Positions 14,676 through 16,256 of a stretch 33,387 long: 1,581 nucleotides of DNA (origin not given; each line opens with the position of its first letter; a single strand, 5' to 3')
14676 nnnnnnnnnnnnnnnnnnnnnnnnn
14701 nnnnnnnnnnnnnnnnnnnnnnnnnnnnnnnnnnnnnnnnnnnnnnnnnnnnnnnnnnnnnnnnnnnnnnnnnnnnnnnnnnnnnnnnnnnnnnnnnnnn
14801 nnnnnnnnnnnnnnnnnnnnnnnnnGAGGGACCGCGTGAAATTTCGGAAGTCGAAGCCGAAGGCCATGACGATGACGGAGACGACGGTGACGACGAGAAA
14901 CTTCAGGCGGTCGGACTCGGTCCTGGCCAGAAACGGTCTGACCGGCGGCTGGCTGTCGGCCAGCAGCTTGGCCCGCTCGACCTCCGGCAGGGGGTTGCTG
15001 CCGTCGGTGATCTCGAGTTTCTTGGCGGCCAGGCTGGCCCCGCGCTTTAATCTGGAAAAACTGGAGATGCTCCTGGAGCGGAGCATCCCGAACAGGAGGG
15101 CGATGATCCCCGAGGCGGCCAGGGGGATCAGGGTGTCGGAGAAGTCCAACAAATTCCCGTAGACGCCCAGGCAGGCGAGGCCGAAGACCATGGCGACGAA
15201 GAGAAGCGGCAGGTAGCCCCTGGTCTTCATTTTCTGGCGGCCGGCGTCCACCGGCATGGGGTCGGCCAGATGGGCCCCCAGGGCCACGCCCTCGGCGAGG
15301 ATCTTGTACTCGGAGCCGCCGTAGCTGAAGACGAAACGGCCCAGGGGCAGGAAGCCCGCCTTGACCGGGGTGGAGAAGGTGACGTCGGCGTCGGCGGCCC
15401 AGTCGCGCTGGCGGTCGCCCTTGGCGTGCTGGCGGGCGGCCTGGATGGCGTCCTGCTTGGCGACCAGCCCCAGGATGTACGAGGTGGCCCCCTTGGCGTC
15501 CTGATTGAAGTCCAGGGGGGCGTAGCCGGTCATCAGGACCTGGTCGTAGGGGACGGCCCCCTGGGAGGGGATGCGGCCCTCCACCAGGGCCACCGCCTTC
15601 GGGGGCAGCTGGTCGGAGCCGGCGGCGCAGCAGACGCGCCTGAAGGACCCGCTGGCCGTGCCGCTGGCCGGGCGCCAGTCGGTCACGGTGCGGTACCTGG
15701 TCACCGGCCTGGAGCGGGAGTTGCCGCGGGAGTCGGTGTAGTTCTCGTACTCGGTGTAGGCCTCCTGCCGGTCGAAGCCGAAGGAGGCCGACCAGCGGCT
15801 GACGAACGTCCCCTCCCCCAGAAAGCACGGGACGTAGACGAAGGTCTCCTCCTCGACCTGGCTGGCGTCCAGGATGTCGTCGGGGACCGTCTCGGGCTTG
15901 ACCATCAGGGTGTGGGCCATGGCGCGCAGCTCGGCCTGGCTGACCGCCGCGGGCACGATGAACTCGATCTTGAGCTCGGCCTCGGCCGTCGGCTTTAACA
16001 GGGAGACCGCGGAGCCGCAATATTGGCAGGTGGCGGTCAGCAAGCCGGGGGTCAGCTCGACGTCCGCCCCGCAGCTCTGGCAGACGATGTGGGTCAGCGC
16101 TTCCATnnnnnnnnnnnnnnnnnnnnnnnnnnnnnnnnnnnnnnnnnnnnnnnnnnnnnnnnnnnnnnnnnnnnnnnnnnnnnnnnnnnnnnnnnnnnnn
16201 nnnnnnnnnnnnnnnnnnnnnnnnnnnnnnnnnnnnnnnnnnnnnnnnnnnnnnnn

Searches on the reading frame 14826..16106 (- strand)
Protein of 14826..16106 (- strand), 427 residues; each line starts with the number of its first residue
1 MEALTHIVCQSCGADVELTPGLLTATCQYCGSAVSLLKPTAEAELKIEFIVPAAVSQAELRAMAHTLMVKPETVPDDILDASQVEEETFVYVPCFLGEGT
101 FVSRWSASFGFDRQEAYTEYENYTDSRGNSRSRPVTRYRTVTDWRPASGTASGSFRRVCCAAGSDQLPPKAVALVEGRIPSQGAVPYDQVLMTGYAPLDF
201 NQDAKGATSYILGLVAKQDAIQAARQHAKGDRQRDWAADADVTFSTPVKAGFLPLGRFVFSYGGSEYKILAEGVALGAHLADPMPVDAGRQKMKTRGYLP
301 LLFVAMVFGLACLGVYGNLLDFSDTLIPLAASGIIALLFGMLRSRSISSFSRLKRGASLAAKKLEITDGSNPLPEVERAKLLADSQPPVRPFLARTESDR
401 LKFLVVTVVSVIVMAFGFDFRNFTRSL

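Call 92: search_dna_similar(query=window:14826-16106:-, collection=plasmids, mode=protein, max_evalue=0.00001, max_rows=15)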
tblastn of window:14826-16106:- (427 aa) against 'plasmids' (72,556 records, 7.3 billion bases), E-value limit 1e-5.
Records with a match: 1; places in all: 1; records where one place covers at least 80% of the query: 0.
Best place of each record, by identity: <60% 1.
By first word of the organism name: Comamonas 1.
By predicted mobility (MOB-suite, as given by PLSDB): non-mobilizable 1.
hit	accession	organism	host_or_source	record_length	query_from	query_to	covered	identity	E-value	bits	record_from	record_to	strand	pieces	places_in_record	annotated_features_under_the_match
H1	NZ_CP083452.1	Comamonas odontotermitis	cell culture,cucumber rhizosphere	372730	2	273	64%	22.8%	3e-8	64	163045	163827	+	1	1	TFIIB-type zinc ribbon-containing protein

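Call 93: search_dna_similar(query=window:14826-16106:-, collection=phages, mode=protein, max_evalue=0.00001, max_rows=10)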
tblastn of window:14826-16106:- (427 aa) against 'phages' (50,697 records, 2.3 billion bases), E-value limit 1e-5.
No match.

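Call 94: get_annotated_region(hit=H1, flank=4000)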
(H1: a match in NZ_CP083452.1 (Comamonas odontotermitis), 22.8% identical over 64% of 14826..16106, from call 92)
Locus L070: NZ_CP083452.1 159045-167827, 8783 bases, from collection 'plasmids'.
description: Comamonas odontotermitis strain WLL plasmid unnamed1, complete sequence
organism: Comamonas odontotermitis (NCBI taxid 379895)
taxonomy: Bacteria; Pseudomonadota; Betaproteobacteria; Burkholderiales; Comamonadaceae; Comamonas; Comamonas odontotermitis
host: -; source: cell culture,cucumber rhizosphere; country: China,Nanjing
typing (MOB-suite, as given by PLSDB): non-mobilizable
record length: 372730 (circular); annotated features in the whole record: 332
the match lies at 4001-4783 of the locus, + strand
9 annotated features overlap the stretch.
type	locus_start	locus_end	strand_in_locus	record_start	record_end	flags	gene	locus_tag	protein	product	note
CDS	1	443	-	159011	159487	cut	-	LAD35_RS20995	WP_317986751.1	cytochrome c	-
CDS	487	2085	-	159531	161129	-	-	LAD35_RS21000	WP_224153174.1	flavin monoamine oxidase family protein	-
CDS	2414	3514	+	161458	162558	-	-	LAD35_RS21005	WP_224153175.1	SPFH and helix-turn-helix domain-containing protein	-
CDS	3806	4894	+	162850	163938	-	-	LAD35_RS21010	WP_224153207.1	TFIIB-type zinc ribbon-containing protein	-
CDS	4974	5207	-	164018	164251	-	-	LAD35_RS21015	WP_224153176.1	glycine zipper domain-containing protein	-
CDS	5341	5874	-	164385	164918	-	-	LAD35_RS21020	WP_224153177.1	CinA family protein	-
CDS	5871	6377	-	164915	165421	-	-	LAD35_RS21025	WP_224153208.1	phosphatidylglycerophosphatase A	-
CDS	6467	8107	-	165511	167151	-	-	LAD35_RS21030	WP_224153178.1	DUF4139 domain-containing protein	-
CDS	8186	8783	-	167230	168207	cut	thiL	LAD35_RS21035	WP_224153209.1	thiamine-phosphate kinase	GO:0009228 - thiamine biosynthetic process [Evidence IEA]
